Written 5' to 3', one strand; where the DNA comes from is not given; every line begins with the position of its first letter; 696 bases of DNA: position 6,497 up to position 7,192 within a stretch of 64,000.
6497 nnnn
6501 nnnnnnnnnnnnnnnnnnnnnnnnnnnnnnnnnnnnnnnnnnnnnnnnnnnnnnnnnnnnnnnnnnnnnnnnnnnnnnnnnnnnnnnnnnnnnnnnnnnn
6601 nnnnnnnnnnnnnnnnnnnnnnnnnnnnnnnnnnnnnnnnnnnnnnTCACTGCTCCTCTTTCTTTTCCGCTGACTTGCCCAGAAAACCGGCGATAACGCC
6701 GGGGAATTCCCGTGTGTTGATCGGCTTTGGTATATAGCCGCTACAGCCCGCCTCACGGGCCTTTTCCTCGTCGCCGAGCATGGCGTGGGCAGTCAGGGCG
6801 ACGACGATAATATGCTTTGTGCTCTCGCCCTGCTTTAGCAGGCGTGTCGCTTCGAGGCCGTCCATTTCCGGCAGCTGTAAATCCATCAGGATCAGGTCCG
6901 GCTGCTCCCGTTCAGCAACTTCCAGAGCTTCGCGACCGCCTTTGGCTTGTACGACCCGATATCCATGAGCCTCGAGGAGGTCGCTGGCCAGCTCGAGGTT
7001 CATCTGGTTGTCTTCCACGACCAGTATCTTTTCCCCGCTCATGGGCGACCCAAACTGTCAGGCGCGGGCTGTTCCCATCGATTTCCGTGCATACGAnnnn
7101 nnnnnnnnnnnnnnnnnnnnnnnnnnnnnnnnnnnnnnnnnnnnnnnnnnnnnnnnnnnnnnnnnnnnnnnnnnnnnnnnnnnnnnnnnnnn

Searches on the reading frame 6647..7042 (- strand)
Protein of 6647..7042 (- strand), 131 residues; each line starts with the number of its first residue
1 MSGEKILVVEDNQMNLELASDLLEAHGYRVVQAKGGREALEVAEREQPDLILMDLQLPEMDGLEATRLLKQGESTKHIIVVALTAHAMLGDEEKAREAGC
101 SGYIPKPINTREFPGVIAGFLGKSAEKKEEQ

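Call 9: search_protein_families(library=pfam, proteins=[window:6647-7042:-], max_evalue=0.001)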
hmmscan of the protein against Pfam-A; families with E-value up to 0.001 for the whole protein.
window:6647-7042:- (131 aa): 2 families
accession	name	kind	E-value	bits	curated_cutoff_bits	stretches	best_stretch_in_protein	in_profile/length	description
PF00072.30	Response_reg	-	6.4e-28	97.6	30.2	1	6-113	1-106/111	Response regulator receiver domain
PF23198.2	PDE8A_N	-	0.00024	21.5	29.6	1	23-93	30-101/147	PDE8A-like, N-terminal domain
